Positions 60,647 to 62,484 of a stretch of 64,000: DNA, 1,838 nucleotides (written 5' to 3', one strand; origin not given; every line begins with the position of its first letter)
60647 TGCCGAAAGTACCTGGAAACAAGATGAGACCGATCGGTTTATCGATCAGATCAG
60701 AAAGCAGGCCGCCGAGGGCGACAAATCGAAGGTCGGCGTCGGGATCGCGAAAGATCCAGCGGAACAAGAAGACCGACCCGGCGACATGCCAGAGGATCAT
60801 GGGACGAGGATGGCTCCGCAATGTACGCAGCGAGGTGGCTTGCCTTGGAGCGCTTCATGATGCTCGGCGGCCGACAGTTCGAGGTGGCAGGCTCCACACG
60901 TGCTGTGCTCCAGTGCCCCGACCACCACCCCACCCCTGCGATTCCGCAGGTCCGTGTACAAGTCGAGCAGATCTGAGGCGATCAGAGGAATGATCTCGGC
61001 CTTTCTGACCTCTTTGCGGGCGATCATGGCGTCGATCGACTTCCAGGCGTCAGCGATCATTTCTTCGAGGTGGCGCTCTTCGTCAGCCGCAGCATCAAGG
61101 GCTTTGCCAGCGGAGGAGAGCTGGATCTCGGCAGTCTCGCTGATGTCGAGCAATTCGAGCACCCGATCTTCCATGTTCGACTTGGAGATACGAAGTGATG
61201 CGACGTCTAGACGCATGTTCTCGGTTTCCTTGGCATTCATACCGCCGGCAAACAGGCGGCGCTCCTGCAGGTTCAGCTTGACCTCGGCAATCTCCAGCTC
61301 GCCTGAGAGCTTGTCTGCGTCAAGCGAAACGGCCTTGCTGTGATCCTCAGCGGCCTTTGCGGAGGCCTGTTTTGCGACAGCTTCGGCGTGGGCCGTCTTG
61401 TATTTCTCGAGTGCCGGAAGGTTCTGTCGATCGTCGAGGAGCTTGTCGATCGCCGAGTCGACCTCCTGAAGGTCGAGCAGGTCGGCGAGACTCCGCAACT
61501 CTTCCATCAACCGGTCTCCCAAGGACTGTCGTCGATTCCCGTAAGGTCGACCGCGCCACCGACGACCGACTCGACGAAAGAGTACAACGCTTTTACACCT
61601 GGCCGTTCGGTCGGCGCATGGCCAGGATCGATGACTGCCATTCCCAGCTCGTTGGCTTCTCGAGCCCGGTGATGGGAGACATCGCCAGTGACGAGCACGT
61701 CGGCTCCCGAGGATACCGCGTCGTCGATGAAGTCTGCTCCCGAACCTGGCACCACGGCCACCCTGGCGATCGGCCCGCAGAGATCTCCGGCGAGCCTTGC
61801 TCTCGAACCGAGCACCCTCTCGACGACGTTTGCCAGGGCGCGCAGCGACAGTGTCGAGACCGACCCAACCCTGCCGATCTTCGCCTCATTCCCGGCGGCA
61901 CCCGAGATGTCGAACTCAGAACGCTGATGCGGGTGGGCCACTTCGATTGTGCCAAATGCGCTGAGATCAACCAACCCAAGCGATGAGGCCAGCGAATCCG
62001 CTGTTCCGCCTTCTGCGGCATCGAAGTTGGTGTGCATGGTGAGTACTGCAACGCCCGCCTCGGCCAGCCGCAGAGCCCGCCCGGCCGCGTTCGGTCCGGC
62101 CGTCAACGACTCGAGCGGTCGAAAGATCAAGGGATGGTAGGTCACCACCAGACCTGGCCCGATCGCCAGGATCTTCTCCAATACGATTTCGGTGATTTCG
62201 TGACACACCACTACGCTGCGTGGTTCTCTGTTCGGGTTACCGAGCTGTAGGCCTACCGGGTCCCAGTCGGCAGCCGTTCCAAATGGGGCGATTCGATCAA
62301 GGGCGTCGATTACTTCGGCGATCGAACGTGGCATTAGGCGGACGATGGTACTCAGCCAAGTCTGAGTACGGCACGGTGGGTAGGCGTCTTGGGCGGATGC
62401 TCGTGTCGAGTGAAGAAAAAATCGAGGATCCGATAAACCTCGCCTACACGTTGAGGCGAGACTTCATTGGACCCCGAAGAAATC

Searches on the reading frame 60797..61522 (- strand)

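Call 38: search_protein_families(library=pfam, proteins=[window:60797-61522:-], max_evalue=0.001)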
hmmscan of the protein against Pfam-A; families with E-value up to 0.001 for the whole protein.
window:60797-61522:- (241 aa): 2 families
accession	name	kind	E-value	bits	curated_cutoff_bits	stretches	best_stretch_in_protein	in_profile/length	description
PF24481.2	CT398_CC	-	1.2e-19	71.3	27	1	18-197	1-180/180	CT398-like coiled coil hairpin domain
PF02591.20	Zn_ribbon_9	-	1.3e-06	28.8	29.1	1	208-239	1-33/33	C4-type zinc ribbon domain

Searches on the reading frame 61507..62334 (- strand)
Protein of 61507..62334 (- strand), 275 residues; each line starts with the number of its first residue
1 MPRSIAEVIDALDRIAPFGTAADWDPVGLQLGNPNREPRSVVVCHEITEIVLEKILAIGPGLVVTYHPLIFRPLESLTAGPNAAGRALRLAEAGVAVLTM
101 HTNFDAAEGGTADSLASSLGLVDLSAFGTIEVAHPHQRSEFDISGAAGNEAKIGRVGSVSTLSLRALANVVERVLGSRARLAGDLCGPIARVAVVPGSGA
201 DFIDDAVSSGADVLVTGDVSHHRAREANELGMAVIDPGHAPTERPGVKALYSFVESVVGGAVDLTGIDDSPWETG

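Call 38: search_protein_families(library=pfam, proteins=[window:61507-62334:-], max_evalue=0.001)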
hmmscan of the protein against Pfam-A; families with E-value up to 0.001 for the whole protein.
window:61507-62334:- (275 aa): 1 family
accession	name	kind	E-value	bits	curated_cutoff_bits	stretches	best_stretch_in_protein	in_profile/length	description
PF01784.24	DUF34_NIF3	-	4.6e-62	210.4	23.4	1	5-256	3-237/256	Duf34/NIF3 (NGG1p interacting factor 3)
